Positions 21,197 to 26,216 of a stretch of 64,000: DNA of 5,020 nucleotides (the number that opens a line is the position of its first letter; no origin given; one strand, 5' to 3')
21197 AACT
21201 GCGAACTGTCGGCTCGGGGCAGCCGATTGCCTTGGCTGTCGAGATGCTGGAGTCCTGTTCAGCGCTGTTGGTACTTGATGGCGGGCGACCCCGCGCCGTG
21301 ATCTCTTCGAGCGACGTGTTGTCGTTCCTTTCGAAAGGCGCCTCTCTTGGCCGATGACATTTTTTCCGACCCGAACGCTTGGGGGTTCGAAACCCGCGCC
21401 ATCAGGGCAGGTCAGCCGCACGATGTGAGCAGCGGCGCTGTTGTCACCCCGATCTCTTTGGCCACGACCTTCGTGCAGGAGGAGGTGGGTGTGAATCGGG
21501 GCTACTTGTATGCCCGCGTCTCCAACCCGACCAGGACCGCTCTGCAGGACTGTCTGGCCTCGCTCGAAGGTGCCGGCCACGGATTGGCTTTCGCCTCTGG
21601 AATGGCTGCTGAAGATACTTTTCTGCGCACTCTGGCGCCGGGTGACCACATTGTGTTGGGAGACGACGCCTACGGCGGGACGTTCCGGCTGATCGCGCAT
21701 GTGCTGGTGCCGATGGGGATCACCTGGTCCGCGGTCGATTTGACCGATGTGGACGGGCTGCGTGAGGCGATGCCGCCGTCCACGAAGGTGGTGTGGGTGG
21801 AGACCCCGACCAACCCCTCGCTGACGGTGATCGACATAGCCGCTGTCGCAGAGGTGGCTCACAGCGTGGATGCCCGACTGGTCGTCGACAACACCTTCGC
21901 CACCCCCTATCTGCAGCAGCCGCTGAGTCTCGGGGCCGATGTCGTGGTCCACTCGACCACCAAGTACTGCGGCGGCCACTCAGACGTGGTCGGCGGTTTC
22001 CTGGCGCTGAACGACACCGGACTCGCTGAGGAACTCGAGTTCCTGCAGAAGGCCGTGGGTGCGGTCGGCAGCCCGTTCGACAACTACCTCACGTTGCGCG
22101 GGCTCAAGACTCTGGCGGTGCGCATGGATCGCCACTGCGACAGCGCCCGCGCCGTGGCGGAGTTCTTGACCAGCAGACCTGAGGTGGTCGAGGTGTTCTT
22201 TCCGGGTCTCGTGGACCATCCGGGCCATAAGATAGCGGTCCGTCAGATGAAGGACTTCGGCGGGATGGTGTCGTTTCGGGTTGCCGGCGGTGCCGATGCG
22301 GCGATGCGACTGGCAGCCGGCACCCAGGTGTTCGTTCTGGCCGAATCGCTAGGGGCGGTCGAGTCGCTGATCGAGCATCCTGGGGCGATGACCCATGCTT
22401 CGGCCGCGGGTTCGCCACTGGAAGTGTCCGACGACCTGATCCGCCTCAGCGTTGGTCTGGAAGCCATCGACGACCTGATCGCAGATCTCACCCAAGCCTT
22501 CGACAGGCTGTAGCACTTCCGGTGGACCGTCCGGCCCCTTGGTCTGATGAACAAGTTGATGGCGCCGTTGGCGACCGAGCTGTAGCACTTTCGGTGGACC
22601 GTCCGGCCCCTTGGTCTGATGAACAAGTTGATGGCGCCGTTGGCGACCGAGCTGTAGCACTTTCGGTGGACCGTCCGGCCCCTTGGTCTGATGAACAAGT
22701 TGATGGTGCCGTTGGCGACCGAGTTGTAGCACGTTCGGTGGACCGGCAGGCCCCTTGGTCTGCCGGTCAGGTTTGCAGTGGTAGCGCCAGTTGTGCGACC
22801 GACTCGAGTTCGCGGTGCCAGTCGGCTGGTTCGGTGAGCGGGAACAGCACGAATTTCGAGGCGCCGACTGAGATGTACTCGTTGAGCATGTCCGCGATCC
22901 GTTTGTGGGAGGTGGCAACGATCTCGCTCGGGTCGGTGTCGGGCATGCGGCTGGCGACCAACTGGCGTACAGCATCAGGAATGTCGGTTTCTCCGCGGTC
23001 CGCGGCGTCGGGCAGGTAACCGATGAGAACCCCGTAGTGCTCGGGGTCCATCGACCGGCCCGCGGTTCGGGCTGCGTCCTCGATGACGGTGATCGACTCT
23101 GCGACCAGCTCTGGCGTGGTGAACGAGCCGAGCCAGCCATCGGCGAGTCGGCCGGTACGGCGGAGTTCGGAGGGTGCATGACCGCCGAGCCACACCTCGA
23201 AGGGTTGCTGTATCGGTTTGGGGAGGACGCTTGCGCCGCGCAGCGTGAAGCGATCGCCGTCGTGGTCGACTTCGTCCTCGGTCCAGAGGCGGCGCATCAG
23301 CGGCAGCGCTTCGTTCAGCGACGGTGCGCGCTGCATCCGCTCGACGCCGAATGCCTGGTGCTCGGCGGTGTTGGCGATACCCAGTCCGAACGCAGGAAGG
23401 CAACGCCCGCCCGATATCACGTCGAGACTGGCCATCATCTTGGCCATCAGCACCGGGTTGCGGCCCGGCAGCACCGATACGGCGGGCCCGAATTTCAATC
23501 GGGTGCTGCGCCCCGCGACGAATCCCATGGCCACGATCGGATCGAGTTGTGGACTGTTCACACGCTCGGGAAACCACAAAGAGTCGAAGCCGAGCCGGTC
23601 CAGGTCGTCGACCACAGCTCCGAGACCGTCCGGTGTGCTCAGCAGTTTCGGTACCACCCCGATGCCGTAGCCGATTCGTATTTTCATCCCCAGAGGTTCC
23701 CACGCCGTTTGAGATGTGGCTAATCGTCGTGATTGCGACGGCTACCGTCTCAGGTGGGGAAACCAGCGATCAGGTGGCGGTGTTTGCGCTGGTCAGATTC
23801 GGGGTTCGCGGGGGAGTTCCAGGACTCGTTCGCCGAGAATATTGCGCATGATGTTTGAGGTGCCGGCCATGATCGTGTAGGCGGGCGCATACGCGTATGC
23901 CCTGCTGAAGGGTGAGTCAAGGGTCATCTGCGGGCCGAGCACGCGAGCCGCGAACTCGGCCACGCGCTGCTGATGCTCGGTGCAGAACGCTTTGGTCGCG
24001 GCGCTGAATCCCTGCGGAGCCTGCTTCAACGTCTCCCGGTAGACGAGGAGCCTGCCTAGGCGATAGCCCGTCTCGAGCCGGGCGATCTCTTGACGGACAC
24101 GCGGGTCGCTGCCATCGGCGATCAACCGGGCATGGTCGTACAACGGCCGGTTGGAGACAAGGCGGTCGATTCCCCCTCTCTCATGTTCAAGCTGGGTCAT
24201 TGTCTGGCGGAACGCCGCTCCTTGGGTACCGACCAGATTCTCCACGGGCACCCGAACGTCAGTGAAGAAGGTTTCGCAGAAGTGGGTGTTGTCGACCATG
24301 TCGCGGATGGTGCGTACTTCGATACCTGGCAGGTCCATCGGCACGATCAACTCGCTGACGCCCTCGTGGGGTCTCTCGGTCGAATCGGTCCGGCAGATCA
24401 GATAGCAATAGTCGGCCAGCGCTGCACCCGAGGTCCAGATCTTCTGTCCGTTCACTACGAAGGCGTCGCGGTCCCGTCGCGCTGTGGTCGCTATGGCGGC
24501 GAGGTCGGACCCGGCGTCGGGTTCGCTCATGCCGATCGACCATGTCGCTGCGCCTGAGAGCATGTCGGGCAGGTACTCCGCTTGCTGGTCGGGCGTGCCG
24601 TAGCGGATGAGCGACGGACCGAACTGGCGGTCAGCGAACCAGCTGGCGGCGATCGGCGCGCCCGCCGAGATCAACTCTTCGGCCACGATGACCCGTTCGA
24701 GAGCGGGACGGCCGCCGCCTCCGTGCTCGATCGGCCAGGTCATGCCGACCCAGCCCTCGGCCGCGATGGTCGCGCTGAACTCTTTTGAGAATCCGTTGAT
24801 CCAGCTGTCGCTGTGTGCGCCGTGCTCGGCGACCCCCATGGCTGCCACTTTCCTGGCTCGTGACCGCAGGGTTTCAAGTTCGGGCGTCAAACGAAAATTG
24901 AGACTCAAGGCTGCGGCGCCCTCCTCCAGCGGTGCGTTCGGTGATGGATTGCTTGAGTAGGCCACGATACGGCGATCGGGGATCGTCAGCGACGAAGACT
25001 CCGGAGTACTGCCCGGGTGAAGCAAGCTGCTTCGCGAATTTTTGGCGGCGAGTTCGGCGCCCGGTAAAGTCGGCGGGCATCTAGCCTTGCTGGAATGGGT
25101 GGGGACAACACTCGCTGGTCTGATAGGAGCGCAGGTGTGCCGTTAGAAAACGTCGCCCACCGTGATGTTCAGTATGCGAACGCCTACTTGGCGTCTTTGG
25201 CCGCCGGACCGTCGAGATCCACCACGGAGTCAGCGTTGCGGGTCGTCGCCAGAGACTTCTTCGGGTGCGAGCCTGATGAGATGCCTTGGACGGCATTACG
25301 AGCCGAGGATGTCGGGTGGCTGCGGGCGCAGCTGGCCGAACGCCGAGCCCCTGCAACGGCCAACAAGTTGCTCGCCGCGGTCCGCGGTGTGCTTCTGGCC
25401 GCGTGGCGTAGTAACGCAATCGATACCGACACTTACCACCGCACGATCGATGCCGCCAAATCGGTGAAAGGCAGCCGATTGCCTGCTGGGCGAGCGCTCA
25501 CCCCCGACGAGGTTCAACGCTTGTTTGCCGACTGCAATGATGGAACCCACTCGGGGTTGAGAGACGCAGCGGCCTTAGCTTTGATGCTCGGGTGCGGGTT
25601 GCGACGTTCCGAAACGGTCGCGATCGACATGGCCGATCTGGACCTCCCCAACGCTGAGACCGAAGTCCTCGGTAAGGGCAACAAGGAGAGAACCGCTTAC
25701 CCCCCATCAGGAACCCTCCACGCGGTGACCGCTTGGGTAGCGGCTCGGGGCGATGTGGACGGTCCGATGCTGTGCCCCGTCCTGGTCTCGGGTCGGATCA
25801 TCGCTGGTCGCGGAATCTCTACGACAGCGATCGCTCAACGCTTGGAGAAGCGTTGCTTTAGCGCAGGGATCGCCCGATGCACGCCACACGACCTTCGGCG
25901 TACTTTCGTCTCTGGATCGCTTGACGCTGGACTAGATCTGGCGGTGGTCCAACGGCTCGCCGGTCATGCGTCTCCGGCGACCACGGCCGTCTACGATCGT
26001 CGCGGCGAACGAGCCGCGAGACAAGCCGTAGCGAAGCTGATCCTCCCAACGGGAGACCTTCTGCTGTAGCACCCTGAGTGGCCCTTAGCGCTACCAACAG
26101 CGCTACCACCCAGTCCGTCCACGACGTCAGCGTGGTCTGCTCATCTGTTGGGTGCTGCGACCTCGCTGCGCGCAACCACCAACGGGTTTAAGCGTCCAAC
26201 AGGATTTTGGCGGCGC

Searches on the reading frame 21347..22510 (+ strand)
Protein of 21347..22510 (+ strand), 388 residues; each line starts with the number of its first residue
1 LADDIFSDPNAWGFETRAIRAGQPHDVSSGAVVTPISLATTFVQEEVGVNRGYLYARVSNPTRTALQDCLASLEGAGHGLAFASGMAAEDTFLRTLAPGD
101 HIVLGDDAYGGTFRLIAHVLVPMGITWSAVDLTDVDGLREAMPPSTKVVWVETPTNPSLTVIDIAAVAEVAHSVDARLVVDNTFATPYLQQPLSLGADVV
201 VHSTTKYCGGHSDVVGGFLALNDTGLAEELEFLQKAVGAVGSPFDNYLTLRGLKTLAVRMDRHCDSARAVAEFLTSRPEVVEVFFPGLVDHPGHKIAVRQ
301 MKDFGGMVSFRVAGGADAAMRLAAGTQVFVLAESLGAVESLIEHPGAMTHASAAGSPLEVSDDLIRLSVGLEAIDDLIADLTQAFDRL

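Call 63: search_protein_families(library=pfam, proteins=[window:21347-22510:+], max_evalue=0.001)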
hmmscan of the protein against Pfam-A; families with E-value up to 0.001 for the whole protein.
window:21347-22510:+ (388 aa): 5 families
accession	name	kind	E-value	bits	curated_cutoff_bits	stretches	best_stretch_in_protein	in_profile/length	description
PF01053.26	Cys_Met_Meta_PP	-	5.2e-136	453.6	27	1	15-385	1-380/381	Cys/Met metabolism PLP-dependent enzyme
PF06838.17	Met_gamma_lyase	-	9.4e-05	21.6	24.2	1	122-222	127-239/405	Methionine gamma-lyase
PF00155.27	Aminotran_1_2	-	0.00016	21.4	19.7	1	63-190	44-194/361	Aminotransferase class I and II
PF01212.27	Beta_elim_lyase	-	0.00021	21.2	27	1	60-239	31-229/288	Beta-eliminating lyase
PF00266.25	Aminotran_5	-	0.00025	20.6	21.5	1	93-209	82-204/371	Aminotransferase class-V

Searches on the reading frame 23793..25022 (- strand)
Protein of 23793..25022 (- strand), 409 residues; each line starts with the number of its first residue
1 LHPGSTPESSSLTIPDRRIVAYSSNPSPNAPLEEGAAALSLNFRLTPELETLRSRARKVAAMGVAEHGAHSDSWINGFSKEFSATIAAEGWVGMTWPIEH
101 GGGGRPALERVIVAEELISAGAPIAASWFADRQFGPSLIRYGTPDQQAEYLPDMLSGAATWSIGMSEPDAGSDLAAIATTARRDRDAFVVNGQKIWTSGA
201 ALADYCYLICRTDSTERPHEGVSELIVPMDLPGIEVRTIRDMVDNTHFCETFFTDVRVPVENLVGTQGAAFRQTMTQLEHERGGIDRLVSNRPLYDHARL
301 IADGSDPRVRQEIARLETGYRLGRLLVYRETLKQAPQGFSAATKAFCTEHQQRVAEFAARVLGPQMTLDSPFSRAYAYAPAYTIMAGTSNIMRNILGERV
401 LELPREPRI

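Call 63: search_protein_families(library=pfam, proteins=[window:23793-25022:-], max_evalue=0.001)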
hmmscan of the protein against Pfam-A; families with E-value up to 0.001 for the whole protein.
window:23793-25022:- (409 aa): 3 families
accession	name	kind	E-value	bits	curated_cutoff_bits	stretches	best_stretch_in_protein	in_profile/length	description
PF02770.24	Acyl-CoA_dh_M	-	1.3e-23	83.5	33.3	1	163-256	2-97/97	Acyl-CoA dehydrogenase, middle domain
PF02771.21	Acyl-CoA_dh_N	-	4.1e-20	72.7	22.9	1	46-157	1-112/113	Acyl-CoA dehydrogenase, N-terminal domain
PF00441.29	Acyl-CoA_dh_1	-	2.2e-14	54.3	22.4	1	304-401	48-150/150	Acyl-CoA dehydrogenase, C-terminal domain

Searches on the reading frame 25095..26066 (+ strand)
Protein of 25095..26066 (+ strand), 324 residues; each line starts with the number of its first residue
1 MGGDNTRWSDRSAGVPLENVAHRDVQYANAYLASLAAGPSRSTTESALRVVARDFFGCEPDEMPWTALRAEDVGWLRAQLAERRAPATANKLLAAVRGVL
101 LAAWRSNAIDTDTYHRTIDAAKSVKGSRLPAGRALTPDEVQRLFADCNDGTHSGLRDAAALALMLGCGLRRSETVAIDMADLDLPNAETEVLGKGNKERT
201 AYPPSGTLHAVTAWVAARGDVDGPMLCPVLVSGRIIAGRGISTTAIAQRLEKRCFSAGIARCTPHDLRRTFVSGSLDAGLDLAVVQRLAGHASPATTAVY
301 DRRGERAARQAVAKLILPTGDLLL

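Call 63: search_protein_families(library=pfam, proteins=[window:25095-26066:+], max_evalue=0.001)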
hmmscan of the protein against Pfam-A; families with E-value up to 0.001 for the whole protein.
window:25095-26066:+ (324 aa): 1 family
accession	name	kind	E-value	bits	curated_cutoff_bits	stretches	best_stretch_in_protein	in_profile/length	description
PF00589.27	Phage_integrase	-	3.6e-25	89.2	27.1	1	134-302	2-167/172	Phage integrase family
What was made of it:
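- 25095..26069 (+): Tyrosine recombinase gene at the left edge of the low-GC island (context). Pfam Phage_integrase, E 3.6e-25 (call 63).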
